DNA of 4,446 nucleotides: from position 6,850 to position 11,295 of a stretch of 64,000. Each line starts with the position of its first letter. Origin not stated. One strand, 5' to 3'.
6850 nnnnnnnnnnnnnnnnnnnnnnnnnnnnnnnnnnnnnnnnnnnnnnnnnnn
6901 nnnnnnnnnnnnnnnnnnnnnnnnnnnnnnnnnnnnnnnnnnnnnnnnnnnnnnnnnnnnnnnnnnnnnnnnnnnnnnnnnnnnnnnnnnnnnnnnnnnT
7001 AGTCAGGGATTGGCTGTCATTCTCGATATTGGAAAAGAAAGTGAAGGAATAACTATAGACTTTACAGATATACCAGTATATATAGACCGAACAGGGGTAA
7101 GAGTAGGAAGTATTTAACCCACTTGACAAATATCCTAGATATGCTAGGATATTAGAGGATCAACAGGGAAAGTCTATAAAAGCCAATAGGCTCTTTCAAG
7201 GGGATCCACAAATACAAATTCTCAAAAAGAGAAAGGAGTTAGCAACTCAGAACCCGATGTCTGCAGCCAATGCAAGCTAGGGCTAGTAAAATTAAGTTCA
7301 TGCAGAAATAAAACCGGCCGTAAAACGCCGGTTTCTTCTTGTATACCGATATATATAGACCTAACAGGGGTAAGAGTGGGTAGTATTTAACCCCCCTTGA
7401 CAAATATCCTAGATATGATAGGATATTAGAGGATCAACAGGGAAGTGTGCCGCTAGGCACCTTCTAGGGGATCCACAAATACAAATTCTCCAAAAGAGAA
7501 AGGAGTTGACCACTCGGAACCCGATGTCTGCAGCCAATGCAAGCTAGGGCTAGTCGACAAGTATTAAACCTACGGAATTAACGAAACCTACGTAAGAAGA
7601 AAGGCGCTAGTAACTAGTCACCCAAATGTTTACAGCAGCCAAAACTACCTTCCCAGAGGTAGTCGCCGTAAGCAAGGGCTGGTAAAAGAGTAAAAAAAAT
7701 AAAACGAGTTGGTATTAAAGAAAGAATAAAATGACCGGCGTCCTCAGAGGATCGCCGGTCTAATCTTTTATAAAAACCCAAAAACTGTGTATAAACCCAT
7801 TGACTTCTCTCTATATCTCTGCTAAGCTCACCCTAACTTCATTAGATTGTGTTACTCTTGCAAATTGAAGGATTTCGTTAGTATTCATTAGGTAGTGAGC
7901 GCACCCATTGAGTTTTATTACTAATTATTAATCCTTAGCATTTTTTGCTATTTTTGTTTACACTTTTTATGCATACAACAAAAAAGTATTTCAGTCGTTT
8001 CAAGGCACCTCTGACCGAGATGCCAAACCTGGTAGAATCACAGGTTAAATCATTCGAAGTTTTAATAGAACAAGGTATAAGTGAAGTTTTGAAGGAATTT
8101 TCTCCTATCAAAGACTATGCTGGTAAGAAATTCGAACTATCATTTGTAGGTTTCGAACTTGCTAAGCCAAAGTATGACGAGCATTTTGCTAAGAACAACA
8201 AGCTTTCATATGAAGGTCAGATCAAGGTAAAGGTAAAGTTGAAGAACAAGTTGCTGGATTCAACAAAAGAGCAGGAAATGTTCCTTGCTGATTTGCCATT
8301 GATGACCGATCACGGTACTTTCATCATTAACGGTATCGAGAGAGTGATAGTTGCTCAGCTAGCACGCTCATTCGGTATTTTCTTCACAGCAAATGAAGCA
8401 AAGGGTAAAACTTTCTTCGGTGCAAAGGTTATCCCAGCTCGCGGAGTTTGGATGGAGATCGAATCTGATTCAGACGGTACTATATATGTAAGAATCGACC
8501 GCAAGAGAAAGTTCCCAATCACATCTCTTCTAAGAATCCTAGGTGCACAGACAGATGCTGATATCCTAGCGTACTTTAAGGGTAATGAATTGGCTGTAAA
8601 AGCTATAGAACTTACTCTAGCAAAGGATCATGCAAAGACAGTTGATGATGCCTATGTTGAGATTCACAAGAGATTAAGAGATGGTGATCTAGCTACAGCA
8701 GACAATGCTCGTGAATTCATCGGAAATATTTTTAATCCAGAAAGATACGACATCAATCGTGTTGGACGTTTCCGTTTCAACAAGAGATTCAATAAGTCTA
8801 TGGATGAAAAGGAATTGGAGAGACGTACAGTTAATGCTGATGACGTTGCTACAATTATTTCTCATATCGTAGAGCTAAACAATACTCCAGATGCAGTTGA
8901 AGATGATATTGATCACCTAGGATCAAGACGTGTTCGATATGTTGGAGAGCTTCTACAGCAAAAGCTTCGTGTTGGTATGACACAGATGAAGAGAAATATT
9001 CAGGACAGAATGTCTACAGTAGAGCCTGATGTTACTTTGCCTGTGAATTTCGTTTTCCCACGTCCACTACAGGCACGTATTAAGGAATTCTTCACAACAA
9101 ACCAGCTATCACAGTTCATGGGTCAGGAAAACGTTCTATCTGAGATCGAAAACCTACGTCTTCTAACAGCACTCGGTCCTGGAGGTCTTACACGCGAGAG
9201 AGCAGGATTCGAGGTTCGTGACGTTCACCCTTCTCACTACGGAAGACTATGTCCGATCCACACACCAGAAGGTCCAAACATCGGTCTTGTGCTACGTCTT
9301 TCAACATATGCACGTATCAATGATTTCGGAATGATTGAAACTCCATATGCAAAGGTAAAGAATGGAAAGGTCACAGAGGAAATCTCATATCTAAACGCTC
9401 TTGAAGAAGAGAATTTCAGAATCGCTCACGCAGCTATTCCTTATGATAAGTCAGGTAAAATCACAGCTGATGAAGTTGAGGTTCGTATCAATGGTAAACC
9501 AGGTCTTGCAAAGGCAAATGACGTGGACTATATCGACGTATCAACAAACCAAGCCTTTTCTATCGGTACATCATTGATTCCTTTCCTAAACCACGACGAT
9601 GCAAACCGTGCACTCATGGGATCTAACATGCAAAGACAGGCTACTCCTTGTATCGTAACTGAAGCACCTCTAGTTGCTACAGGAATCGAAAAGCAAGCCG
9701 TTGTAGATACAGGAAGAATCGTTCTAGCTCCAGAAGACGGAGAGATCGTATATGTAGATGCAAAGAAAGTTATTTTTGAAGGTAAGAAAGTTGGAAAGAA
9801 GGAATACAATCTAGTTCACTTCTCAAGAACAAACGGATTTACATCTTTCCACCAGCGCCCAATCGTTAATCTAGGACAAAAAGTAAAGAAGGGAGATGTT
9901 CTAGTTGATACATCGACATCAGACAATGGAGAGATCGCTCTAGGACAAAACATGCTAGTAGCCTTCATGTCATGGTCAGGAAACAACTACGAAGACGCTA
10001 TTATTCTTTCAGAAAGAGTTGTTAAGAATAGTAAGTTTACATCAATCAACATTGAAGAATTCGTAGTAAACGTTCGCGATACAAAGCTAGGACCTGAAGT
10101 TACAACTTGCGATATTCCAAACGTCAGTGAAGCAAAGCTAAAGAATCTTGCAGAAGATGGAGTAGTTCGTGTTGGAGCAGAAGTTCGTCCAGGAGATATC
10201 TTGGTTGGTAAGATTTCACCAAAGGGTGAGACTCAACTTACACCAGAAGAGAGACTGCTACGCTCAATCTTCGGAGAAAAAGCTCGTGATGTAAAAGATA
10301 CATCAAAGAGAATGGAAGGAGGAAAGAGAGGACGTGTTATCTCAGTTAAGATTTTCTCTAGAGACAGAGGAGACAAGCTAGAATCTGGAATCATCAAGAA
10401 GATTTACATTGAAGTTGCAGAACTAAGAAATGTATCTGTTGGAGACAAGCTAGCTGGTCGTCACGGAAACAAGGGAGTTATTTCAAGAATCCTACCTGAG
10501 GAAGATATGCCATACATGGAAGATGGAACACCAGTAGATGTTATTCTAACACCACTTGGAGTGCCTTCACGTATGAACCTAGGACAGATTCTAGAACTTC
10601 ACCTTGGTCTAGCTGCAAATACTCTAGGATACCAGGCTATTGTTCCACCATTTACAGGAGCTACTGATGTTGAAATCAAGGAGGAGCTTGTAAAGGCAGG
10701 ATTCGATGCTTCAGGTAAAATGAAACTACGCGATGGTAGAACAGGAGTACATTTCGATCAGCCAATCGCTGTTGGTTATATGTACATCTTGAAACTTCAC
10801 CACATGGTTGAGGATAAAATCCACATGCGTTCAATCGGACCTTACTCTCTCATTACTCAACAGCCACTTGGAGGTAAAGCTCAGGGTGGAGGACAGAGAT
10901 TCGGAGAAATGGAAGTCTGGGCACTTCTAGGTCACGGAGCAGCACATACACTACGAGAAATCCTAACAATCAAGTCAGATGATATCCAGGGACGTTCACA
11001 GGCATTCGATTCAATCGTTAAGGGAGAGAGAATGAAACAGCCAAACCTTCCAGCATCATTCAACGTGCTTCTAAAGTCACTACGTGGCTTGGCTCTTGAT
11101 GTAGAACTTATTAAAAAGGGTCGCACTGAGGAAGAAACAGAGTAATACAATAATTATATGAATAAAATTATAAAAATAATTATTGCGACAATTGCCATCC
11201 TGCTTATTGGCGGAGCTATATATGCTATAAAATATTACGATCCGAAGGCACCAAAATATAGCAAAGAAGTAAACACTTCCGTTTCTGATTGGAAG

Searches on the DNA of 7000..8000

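Call 50: search_rna_families(source=window, start=7000, end=8000, threshold=evalue, max_evalue=1, show_alignments=2)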
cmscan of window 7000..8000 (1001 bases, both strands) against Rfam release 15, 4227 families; matches with E-value up to 1: 1.
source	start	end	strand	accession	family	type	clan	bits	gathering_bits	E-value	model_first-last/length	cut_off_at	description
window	7726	7829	-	RF04182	GibS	Gene; sRNA;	-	29.9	115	0.062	1-142/142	no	GibS sRNA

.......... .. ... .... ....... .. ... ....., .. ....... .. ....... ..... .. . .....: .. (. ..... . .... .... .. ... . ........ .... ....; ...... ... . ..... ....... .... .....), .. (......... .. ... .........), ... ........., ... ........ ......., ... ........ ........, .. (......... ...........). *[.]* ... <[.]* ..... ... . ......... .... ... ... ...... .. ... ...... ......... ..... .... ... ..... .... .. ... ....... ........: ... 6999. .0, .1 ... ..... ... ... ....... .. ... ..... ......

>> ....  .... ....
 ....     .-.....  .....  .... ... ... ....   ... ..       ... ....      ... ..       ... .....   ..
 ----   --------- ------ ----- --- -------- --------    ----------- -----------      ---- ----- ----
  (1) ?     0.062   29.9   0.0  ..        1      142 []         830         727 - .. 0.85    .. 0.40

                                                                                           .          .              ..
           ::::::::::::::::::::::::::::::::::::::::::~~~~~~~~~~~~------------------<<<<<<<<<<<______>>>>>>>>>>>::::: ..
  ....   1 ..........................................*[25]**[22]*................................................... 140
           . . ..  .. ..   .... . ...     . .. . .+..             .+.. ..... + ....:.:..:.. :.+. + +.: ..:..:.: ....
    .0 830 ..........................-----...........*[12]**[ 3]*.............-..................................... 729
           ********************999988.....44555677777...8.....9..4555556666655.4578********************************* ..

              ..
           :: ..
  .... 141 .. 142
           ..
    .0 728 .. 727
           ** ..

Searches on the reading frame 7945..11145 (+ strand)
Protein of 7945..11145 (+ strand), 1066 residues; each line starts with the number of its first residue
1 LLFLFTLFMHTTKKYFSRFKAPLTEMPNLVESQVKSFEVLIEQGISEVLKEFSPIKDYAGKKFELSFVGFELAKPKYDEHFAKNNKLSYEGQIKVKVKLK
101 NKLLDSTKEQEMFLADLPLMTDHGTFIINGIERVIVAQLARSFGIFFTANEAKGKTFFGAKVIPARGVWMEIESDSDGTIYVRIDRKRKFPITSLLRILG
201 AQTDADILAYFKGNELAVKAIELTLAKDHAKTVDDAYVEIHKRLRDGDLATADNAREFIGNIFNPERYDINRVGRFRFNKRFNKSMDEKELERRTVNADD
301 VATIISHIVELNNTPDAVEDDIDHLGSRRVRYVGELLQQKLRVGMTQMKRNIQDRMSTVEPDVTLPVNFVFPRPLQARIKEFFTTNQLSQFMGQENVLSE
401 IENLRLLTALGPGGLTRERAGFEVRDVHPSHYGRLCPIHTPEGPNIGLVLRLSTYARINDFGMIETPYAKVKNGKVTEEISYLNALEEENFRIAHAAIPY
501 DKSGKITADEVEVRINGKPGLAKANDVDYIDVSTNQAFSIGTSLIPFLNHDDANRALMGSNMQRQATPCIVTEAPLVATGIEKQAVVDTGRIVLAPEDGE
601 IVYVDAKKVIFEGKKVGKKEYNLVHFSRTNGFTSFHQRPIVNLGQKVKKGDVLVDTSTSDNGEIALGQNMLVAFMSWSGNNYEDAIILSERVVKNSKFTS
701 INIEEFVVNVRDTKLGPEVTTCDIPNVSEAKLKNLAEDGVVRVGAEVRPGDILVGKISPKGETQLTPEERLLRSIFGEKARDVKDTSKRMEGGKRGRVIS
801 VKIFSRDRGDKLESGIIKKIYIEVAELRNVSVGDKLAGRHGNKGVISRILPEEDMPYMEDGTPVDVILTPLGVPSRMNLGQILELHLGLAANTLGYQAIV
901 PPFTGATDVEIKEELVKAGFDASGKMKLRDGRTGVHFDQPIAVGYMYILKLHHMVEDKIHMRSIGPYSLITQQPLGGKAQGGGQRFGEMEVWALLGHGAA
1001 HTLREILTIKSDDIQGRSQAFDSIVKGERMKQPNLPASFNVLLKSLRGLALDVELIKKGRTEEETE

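Call 7: search_protein_families(library=pfam, proteins=[window:7945-11145:+], max_evalue=0.01)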
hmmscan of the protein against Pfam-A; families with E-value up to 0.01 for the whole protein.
window:7945-11145:+ (1066 aa): 6 families
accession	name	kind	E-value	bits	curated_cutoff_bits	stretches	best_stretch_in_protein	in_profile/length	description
PF00562.33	RNA_pol_Rpb2_6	-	1.9e-125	419.3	23.4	1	597-980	4-373/373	RNA polymerase Rpb2, domain 6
PF04565.21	RNA_pol_Rpb2_3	-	5.1e-25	87.9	21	1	390-458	1-68/68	RNA polymerase Rpb2, domain 3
PF04560.25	RNA_pol_Rpb2_7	-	9.5e-24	84.1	32.1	1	982-1057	1-86/87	RNA polymerase Rpb2, domain 7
PF04561.19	RNA_pol_Rpb2_2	-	7.2e-23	81.7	21.7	1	144-331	4-190/190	RNA polymerase Rpb2, domain 2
PF10385.14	RNA_pol_Rpb2_45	-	3.2e-20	72.4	28.2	1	468-533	1-66/66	RNA polymerase beta subunit external 1 domain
PF04563.20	RNA_pol_Rpb2_1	-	1.7e-17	64.1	28.2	1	28-357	1-181/203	RNA polymerase beta subunit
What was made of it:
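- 7969..11145 (+): rpoB (RNA polymerase beta subunit, 1058 aa from ATG 7969; the mechanical ORF starts at TTG 7945). Pfam Rpb2 domains 1, 2, 3, 45, 6 and 7, with E-values down to 1.9e-125 (call 7).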
